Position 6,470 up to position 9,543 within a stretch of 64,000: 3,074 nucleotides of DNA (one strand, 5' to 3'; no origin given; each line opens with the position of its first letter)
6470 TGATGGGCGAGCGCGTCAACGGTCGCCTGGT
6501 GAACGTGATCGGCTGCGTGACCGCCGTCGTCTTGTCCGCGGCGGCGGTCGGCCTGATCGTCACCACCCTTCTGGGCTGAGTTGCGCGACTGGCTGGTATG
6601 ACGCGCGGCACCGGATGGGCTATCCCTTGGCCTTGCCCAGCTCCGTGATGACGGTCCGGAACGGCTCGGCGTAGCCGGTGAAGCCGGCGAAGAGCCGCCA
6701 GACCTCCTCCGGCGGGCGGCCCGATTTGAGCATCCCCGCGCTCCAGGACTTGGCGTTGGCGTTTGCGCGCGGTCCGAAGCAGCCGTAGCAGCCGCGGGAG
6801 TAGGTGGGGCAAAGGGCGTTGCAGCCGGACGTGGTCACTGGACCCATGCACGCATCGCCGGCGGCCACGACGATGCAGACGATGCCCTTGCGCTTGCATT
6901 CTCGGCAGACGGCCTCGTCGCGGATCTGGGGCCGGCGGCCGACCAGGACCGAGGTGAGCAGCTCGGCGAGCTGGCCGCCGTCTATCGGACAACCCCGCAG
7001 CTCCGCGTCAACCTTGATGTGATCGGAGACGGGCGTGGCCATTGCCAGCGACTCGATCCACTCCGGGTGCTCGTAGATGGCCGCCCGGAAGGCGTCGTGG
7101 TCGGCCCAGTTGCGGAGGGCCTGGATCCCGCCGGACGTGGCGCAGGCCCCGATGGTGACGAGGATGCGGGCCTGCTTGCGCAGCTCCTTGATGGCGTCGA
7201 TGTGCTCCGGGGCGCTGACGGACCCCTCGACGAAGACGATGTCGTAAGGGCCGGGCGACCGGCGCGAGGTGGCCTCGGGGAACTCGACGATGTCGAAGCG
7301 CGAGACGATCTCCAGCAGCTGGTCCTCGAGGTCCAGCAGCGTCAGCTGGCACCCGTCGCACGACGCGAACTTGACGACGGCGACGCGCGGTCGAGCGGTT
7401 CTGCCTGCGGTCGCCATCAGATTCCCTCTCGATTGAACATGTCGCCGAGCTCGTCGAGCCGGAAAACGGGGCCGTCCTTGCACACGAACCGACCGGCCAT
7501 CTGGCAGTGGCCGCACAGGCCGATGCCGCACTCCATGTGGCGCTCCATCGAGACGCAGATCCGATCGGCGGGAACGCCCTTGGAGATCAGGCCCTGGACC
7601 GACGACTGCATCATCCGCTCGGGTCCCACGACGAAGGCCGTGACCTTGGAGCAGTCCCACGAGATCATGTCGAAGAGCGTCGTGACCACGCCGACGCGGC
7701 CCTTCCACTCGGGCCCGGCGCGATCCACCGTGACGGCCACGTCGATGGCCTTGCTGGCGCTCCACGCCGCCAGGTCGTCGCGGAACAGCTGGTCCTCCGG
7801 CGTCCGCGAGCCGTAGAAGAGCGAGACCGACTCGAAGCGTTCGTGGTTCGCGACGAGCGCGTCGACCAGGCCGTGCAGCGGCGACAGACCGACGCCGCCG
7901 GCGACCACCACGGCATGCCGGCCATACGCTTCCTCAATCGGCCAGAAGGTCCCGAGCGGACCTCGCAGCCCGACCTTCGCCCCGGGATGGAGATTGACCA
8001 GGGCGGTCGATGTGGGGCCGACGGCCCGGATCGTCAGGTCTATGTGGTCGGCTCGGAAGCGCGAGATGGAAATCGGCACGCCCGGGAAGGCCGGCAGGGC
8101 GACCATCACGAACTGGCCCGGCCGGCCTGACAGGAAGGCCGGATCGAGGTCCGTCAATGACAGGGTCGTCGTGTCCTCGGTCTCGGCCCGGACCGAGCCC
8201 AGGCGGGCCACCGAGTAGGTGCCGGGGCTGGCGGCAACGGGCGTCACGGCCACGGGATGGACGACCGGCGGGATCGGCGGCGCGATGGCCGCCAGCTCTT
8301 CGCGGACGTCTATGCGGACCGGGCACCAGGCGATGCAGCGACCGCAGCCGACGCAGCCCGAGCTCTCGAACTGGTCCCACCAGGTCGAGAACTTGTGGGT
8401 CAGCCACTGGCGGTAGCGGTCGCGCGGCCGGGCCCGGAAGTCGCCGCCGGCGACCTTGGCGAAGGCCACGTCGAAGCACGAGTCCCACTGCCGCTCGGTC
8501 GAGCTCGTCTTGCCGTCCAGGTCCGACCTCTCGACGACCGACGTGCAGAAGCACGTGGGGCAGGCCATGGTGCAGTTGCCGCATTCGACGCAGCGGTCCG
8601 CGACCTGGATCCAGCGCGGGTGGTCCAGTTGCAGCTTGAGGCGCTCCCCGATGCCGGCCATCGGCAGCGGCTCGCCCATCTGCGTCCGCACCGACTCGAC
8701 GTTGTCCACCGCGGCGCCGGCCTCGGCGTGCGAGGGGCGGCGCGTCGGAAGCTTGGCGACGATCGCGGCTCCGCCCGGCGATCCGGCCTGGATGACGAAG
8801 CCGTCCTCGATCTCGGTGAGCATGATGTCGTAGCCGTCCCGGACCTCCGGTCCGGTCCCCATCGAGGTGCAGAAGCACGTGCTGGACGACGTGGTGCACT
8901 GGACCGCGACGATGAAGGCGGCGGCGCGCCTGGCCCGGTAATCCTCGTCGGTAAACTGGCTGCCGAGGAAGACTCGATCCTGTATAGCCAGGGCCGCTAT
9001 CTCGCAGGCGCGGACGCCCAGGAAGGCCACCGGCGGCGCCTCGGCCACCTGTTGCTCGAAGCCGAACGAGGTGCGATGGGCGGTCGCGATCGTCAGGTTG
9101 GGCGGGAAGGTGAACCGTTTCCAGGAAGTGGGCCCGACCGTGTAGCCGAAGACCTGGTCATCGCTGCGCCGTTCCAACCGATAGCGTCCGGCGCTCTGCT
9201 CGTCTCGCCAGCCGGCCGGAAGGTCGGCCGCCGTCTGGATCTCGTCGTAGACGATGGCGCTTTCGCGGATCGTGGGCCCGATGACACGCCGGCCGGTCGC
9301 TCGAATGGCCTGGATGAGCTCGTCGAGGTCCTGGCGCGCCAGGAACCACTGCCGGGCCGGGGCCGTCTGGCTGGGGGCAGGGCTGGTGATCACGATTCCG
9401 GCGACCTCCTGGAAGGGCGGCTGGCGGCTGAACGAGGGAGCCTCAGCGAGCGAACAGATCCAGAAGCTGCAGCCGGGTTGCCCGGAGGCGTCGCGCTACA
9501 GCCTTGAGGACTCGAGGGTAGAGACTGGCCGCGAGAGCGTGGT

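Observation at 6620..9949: Hydrogenase small subunit plus HyhB/HyhG-like diaphorase plus cNMP-binding protein, with no catalytic large subunit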

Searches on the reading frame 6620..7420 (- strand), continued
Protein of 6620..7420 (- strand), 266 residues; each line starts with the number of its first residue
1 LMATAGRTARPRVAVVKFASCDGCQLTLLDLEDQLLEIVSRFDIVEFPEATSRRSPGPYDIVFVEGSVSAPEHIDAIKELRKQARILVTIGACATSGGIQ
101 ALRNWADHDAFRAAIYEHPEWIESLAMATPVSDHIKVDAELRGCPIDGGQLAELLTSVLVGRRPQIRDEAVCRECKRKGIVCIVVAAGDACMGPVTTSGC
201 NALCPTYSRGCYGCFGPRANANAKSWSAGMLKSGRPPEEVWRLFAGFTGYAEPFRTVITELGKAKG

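Call 68: find_encoding_contigs(protein=P0254, flank=10000, max_places=4)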
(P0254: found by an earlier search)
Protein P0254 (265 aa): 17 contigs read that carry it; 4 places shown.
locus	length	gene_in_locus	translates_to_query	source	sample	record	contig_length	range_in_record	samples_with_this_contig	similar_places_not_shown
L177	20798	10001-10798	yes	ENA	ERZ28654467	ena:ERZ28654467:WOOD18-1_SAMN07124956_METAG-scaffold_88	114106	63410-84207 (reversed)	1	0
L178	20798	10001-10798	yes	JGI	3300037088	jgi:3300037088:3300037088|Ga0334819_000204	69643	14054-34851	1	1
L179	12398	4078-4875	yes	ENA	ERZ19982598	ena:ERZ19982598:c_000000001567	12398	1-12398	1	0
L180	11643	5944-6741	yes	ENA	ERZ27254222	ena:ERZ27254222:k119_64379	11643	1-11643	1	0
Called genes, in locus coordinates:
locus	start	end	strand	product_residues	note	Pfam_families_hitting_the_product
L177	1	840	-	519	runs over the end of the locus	PF00370:FGGY_N, PF02782:FGGY_C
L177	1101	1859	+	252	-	PF01227:GTP_cyclohydroI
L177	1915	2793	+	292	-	PF01872:RibD_C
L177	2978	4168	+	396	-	PF00365:PFK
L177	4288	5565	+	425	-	PF03449:GreA_GreB_N, PF01272:GreA_GreB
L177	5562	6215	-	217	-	PF18917:LiaI-LiaF-like_TM1 (weak)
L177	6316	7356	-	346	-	-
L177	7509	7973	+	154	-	PF00027:cNMP_binding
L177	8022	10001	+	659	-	PF17179:Fer4_22, PF00175:NAD_binding_1, PF10418:DHODB_Fe-S_bind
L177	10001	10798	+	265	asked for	PF01058:Oxidored_q6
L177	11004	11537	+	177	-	PF01257:2Fe-2S_thioredx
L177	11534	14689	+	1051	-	PF01512:Complex1_51K, PF10589:NADH_4Fe-4S, PF14691:Fer4_20, PF01266:DAO, PF07992:Pyr_redox_2, PF13450:NAD_binding_8, PF00070:Pyr_redox (weak), PF13738:Pyr_redox_3, +6 more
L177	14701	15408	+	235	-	PF13510:Fer2_4, PF10588:NADH-G_4Fe-4S_3, PF22117:Fer4_Nqo3, PF13183:Fer4_8 (weak), PF12838:Fer4_7 (weak), PF13187:Fer4_9 (weak), PF00037:Fer4 (weak), PF13484:Fer4_16 (weak), +3 more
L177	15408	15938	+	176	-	PF01058:Oxidored_q6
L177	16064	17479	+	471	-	PF27537:HoxH, PF00374:NiFeSe_Hases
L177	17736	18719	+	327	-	PF00056:Ldh_1_N, PF02866:Ldh_1_C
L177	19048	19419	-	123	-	-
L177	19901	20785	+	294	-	PF02511:Thy1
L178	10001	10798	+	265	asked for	PF01058:Oxidored_q6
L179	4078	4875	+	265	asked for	PF01058:Oxidored_q6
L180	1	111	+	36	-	?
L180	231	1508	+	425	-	PF03449:GreA_GreB_N, PF01272:GreA_GreB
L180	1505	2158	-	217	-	PF18917:LiaI-LiaF-like_TM1 (weak)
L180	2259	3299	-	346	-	-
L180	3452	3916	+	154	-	PF00027:cNMP_binding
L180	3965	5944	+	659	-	PF17179:Fer4_22, PF00175:NAD_binding_1, PF10418:DHODB_Fe-S_bind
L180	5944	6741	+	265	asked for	PF01058:Oxidored_q6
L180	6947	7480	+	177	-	PF01257:2Fe-2S_thioredx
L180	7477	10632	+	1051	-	PF01512:Complex1_51K, PF10589:NADH_4Fe-4S, PF14691:Fer4_20, PF01266:DAO, PF07992:Pyr_redox_2, PF13450:NAD_binding_8, PF00070:Pyr_redox (weak), PF13738:Pyr_redox_3, +6 more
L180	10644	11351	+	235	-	PF13510:Fer2_4, PF10588:NADH-G_4Fe-4S_3, PF22117:Fer4_Nqo3, PF13183:Fer4_8 (weak), PF12838:Fer4_7 (weak), PF13187:Fer4_9 (weak), PF00037:Fer4 (weak), PF13484:Fer4_16 (weak), +3 more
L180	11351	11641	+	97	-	?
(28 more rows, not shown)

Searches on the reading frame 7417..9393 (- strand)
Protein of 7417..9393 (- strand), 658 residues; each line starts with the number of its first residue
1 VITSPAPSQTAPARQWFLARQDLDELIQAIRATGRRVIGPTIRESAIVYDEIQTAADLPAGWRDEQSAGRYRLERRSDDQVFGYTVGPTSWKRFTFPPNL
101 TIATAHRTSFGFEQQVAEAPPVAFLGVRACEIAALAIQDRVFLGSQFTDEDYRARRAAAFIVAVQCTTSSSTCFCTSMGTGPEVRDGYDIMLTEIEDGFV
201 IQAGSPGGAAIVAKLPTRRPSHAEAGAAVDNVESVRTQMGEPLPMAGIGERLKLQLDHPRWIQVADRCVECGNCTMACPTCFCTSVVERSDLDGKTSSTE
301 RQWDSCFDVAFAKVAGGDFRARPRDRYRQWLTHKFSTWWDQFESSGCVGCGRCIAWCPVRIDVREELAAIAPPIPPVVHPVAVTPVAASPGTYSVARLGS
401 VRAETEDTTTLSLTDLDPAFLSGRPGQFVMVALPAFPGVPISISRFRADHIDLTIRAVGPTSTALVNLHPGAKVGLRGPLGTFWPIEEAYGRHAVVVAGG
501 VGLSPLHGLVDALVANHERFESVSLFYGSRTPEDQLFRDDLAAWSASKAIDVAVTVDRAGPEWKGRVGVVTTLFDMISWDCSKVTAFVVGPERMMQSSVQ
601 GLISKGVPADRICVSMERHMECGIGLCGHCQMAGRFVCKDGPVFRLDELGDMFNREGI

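Call 3: search_protein_families(library=pfam, proteins=[window:7417-9393:-], max_evalue=0.01)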
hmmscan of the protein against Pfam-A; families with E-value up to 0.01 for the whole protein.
window:7417-9393:- (658 aa): 12 families
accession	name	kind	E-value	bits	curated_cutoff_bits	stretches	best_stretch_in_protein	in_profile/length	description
PF17179.9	Fer4_22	-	4.4e-30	104.8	27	1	267-361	1-95/95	4Fe-4S dicluster domain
PF00175.26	NAD_binding_1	-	2.2e-13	51.3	22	1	497-598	2-107/109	Oxidoreductase NAD-binding domain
PF10418.14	DHODB_Fe-S_bind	-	2.5e-10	40.4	23.9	1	617-649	1-40/41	Iron-sulfur cluster binding domain of dihydroorotate dehydrogenase B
PF13237.11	Fer4_10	-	1.7e-05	25.1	25.5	1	343-362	5-24/53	4Fe-4S dicluster domain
PF12797.12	Fer4_2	-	2.5e-05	24.4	24.5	1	265-280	7-22/22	4Fe-4S binding domain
PF25160.1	LdpA_Fe-S-bd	-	0.00013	22.1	27.6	1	344-360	25-41/49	LdpA Fe-S cluster-binding domain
PF13183.11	Fer4_8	-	0.00025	21.9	27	1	265-361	2-68/68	4Fe-4S dicluster domain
PF12838.12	Fer4_7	-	0.0006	20.7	27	1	267-360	1-51/52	4Fe-4S dicluster domain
PF13534.11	Fer4_17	-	0.0006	20.7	22.2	1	259-280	37-58/61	4Fe-4S dicluster domain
PF13187.11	Fer4_9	-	0.0012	19.2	27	1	267-360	1-50/52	4Fe-4S dicluster domain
PF00037.32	Fer4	-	0.0012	19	21.1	1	265-280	5-20/24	4Fe-4S binding domain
PF13746.11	Fer4_18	-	0.0019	18.8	27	1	336-367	50-81/114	4Fe-4S dicluster domain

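Call 4: search_protein_families(library=ncbifam, proteins=[window:7417-9393:-], max_evalue=0.01)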
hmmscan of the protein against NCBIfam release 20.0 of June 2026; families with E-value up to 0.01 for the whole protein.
window:7417-9393:- (658 aa): 43 families (the best 25 are shown)
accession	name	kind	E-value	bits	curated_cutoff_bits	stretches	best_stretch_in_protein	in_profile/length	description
TIGR02911.1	sulfite_red_B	equivalog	2.9e-56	190.5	288.6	1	424-645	32-252/261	anaerobic sulfite reductase subunit AsrB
NF006220.0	PRK08345.1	subfamily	3.8e-47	160.9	395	1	423-645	43-283/294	cytochrome-c3 hydrogenase subunit gamma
NF040833.1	sulfhyd_HydB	equivalog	5.3e-46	157.1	750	1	84-370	50-335/367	NADPH-dependent hydrogenase/sulfhydrogenase 1 subunit beta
NF040829.1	sulfhyd_ShyB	equivalog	7.4e-44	150.1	690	1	92-363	57-322/334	NAD(P)-dependent hydrogenase/sulfhydrogenase 2 subunit beta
NF000796.0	PRK00054.1-1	equivalog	4.9e-42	143.9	224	1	400-651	10-237/254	dihydroorotate dehydrogenase electron transfer subunit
NF040830.1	sulfhyd_ShyC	equivalog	3e-38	131.6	600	1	421-645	37-277/288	NAD(P)-dependent hydrogenase/sulfhydrogenase 2 subunit gamma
TIGR02910.1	sulfite_red_A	equivalog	3.5e-35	121.8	323.15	1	97-362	61-318/334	anaerobic sulfite reductase subunit AsrA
NF040835.1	sulfhyd_HydG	equivalog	4.8e-35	121.2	650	1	423-645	50-280/292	NADPH-dependent hydrogenase/sulfhydrogenase 1 subunit gamma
NF000798.0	PRK00054.1-3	equivalog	5e-25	88.5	219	1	422-646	30-239/244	dihydroorotate dehydrogenase electron transfer subunit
NF004862.0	PRK06222.1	subfamily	1.6e-20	73.8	220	1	424-645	29-244/281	sulfide/dihydroorotate dehydrogenase-like FAD/NAD-binding protein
NF009414.0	PRK12778.1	equivalog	7.4e-20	70.8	1103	1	422-647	27-246/752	bifunctional dihydroorotate dehydrogenase B NAD binding subunit/NADPH-dependent glutamate synthase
NF000799.0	PRK00054.1-4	equivalog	2.9e-19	69.2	314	1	424-648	34-255/258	dihydroorotate dehydrogenase electron transfer subunit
NF045803.1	MethMoxFADbindMmoC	equivalog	1.5e-14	53.6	500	1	424-613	141-336/343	aromatic/alkene monooxygenase hydroxylase FAD-binding subunit MmoC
NF040810.1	BenC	equivalog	2e-13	50.2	430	1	395-607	106-320/333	benzoate 1,2-dioxygenase electron transfer component BenC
NF008822.0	PRK11872.1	equivalog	4.2e-13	49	402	1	470-611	190-329/341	anthranilate 1,2-dioxygenase electron transfer component AntC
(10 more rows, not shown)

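Call 6: find_encoding_contigs(protein=window:7417-9393:-, flank=10000, max_places=6)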
Protein window:7417-9393:- (658 aa): 1 contig read that carries it; 1 place shown.
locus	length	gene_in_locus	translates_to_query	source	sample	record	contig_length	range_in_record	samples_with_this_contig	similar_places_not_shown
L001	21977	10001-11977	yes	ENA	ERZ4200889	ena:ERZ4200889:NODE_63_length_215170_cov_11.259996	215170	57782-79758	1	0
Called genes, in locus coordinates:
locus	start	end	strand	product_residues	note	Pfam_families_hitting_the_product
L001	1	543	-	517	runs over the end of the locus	PF00370:FGGY_N, PF02782:FGGY_C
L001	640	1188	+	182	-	-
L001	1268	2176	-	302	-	PF13365:Trypsin_2, PF00595:PDZ (weak), PF13180:PDZ_2, PF17820:PDZ_6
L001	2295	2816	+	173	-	PF01638:HxlR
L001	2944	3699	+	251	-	PF01227:GTP_cyclohydroI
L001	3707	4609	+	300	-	PF01872:RibD_C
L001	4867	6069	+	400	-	PF00365:PFK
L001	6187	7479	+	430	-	PF03449:GreA_GreB_N, PF01272:GreA_GreB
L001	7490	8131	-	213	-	-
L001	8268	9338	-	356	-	-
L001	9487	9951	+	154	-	PF00027:cNMP_binding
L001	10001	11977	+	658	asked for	PF12797:Fer4_2 (faint), PF13237:Fer4_10 (faint), PF17179:Fer4_22, PF00175:NAD_binding_1, PF10418:DHODB_Fe-S_bind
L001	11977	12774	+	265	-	PF01058:Oxidored_q6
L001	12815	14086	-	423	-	PF01566:Nramp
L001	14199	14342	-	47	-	-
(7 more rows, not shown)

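Call 29: search_solved_structures(query=window:7417-9393:-, max_evalue=0.001)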
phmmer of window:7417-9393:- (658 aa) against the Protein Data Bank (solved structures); distinct sequences matched with E-value up to 0.001: 23.
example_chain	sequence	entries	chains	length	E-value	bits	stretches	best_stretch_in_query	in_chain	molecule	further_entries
9nez_B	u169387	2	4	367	4.7e-44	154.2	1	91-364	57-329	Sulfhydrogenase 1 subunit beta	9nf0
9nez_C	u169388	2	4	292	7.8e-34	120.4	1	422-646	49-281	Sulfhydrogenase 1 subunit gamma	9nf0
7c3a_A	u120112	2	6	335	4.5e-17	65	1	388-612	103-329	Ferredoxin reductase component of carbazole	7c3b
5ksw_B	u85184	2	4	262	7.3e-14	54.4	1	424-645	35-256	Dihydroorotate dehydrogenase B (NAD(+)), electron transfer subunit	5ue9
4ylf_A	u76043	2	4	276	9.2e-14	54.1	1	422-649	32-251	Dihydroorotate dehydrogenase B (NAD(+)), electron transfer subunit homolog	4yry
1ep1_B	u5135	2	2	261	3.3e-13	52.2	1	424-645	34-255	DIHYDROOROTATE DEHYDROGENASE B (PYRK SUBUNIT)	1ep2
1ep3_B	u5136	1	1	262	3.4e-13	52.2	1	424-645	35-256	DIHYDROOROTATE DEHYDROGENASE B (PYRK SUBUNIT)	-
7rom_A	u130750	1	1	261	7.1e-08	34.6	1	452-606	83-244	NADH-cytochrome b5 reductase 1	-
5yly_A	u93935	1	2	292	1.1e-07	34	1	462-571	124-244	Nitrate reductase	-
1cnf_A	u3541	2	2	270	5.2e-07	31.8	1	488-600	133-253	NITRATE REDUCTASE | NADH-DEPENDENT NITRATE REDUCTASE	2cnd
2eix_A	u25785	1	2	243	6.8e-07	31.4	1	440-603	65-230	NADH-cytochrome b5 reductase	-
1cne_A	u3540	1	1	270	7e-07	31.3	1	488-600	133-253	NITRATE REDUCTASE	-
2r6h_A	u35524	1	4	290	1.7e-06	30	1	459-610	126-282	NADH:ubiquinone oxidoreductase, Na translocating, F subunit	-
4wqm_A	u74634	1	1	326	2.3e-06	29.6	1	424-602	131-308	Toluene-4-monooxygenase electron transfer component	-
7qty_A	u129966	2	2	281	1.4e-05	27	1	459-576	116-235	Na(+)-translocating NADH-quinone reductase subunit F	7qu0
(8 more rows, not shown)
